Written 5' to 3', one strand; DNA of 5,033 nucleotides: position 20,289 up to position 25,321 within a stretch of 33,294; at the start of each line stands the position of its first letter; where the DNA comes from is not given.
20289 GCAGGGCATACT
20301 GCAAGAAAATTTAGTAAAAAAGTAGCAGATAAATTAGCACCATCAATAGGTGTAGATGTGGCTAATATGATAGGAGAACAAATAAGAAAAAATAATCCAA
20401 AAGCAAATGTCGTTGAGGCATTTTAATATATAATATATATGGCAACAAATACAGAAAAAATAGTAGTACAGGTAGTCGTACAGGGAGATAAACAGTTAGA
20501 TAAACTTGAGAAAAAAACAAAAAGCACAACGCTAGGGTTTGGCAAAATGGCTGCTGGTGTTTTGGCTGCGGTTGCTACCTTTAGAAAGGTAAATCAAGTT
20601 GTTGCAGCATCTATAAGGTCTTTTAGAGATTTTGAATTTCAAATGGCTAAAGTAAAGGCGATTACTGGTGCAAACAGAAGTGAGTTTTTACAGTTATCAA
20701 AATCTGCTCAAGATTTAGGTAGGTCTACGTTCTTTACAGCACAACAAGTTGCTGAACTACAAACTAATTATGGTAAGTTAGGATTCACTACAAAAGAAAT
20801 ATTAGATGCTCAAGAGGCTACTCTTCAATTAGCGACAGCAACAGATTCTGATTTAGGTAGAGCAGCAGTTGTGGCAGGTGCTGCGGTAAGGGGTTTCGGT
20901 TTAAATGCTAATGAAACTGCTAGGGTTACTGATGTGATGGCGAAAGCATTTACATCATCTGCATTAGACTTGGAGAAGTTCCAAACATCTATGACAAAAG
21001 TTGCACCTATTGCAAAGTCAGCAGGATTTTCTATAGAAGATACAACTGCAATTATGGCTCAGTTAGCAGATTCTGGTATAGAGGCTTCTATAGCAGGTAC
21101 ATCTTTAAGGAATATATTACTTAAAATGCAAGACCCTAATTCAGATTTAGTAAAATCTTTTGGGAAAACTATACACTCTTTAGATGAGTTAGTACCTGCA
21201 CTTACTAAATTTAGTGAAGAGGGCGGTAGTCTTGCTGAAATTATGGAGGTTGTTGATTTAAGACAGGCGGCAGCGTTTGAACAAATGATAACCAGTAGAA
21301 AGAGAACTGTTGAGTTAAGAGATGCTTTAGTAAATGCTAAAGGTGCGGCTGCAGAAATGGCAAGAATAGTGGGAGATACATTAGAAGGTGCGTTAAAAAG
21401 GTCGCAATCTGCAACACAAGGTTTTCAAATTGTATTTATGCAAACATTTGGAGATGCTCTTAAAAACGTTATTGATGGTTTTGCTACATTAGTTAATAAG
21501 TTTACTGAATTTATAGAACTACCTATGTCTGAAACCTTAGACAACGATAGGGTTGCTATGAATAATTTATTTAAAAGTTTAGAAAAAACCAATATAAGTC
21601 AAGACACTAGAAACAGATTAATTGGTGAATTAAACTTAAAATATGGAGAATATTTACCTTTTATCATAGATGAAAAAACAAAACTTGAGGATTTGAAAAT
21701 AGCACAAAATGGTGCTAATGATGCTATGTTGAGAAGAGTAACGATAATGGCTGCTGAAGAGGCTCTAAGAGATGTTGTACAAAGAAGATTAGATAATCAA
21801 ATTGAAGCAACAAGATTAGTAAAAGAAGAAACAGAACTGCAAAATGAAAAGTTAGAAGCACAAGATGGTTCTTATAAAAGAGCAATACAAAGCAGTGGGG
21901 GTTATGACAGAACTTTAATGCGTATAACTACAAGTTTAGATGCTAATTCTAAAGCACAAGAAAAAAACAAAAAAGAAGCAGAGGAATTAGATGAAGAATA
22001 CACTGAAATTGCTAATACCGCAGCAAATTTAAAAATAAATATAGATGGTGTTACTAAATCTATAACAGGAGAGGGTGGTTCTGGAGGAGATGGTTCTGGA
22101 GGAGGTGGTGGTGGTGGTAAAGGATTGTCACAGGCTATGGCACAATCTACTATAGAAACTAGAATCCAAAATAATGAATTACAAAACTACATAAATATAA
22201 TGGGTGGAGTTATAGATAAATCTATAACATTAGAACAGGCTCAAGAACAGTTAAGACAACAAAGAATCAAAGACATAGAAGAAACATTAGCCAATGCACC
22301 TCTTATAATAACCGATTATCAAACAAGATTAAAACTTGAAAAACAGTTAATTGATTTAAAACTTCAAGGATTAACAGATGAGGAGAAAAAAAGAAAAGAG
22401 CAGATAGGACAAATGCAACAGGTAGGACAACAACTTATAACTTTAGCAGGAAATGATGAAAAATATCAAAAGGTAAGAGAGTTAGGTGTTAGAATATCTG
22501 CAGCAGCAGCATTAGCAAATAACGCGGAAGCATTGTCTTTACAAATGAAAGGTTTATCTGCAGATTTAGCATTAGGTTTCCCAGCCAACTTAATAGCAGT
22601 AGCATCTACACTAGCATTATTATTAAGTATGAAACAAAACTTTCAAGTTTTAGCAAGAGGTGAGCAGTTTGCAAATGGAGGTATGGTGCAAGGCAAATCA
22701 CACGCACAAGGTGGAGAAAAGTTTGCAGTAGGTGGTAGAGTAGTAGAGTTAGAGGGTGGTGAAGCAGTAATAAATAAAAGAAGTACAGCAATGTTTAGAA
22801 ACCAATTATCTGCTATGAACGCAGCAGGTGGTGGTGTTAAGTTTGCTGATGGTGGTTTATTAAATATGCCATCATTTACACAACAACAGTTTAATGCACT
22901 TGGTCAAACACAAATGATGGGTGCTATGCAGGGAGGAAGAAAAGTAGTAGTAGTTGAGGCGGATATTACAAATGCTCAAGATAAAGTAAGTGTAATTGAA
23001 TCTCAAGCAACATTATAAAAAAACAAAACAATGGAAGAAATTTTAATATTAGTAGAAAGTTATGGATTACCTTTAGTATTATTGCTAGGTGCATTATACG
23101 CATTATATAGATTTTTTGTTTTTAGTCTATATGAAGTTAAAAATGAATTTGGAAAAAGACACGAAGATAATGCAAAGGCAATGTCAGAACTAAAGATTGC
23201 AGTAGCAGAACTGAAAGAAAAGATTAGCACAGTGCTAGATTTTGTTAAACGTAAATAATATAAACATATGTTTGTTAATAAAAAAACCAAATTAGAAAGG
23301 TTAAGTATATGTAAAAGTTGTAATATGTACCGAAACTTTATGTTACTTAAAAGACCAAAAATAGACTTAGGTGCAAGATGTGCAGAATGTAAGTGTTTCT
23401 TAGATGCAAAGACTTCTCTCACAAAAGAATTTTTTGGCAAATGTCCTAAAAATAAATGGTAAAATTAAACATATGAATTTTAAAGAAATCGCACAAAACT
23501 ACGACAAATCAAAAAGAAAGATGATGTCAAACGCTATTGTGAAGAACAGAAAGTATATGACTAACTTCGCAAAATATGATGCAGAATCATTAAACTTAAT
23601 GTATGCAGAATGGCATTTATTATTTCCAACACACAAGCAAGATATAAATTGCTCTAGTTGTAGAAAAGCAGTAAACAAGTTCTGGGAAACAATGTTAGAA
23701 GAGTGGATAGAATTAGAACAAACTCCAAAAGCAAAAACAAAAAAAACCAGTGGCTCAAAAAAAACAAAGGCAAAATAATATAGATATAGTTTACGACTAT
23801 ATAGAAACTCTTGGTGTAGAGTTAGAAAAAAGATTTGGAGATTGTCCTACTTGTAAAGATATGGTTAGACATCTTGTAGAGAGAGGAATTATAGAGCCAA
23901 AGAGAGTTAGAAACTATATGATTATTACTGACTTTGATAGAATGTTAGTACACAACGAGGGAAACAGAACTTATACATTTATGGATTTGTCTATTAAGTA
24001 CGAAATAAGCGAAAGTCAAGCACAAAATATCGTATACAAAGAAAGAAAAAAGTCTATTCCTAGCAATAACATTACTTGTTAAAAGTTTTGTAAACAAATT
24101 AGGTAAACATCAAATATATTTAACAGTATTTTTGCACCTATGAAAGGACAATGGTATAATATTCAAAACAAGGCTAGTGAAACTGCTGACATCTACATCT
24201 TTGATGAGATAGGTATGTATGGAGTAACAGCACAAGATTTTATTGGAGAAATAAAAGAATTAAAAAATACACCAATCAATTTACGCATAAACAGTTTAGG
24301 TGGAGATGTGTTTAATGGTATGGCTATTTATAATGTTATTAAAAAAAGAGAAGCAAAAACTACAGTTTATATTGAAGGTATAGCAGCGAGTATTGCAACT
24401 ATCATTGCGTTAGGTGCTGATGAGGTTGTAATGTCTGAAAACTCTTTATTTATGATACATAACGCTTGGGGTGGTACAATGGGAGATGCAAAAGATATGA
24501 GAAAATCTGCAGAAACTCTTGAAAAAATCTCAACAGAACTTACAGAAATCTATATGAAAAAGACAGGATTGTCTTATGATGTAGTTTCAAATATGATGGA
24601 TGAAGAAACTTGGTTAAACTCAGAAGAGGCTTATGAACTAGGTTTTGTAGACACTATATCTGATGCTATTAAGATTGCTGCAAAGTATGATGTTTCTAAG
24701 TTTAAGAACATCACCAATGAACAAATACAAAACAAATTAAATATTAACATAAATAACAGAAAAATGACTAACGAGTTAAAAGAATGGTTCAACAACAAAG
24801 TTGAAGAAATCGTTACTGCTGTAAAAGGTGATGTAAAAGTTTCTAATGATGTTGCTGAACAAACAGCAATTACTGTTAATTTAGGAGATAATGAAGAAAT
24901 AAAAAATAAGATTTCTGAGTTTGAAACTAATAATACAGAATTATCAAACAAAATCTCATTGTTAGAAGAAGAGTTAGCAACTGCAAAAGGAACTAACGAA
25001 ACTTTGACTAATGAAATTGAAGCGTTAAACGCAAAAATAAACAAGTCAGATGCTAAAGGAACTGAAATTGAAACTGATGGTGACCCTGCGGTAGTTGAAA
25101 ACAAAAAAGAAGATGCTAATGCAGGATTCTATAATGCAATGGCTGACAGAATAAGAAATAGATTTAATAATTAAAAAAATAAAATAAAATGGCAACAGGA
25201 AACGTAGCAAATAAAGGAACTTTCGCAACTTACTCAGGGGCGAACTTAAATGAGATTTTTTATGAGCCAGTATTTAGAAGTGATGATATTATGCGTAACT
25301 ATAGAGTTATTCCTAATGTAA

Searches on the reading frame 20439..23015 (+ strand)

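Call 75: search_protein_families(library=pfam, max_evalue=0.01, proteins=[window:20439-23015:+])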
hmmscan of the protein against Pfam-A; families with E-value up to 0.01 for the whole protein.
window:20439-23015:+ (859 aa): 1 family
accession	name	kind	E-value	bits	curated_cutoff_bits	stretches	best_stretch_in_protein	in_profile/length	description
PF10145.14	PhageMin_Tail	-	4.5e-36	125.1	33.2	1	87-245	1-163/201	Phage-related minor tail protein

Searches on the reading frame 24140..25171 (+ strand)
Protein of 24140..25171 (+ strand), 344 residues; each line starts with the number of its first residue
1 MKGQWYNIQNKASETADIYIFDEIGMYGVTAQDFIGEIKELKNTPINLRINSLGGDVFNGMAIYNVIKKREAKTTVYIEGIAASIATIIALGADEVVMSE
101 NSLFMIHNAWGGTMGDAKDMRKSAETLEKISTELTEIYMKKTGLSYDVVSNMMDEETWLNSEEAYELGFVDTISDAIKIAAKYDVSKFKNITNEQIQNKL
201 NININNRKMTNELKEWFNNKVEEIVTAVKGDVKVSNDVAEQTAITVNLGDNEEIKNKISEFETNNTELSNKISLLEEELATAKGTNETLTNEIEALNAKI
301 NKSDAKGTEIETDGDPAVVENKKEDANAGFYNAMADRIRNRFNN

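Call 89: search_protein_families(library=phrogs, max_evalue=0.001, proteins=[window:24140-25171:+])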
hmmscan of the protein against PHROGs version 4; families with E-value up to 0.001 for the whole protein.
window:24140-25171:+ (344 aa): 13 families
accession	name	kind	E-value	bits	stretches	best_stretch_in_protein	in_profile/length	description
phrog_133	-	head and packaging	1.9e-75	255.8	1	4-321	8-323/668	head maturation protease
phrog_94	-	head and packaging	1.7e-73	250.1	1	3-305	69-355/622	head maturation protease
phrog_2976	-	head and packaging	4.5e-71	241.6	1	4-319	7-321/394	head maturation protease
phrog_3348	-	unknown function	9.7e-68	230.2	1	3-253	22-281/386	-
phrog_1684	-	head and packaging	1e-50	173.9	1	6-237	31-266/284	head maturation protease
phrog_53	-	head and packaging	2.4e-32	113.9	1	42-326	112-427/583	head maturation protease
phrog_13984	-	unknown function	2.2e-28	99.9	1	4-105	20-122/123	-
phrog_1827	-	other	1.9e-21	77.4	1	46-165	55-174/202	ATP-dependent protease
phrog_23753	-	head and packaging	2.8e-19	70.8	1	25-231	25-223/298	head maturation protease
phrog_5410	-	other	7.5e-13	49.4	1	46-294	58-300/323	ATP-dependent protease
phrog_33547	-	unknown function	1.2e-10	41.9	1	45-190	31-173/357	-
phrog_11747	-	unknown function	3.3e-05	24.2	1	26-102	44-122/290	-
phrog_33230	-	unknown function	0.00052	20.1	1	212-294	181-258/318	-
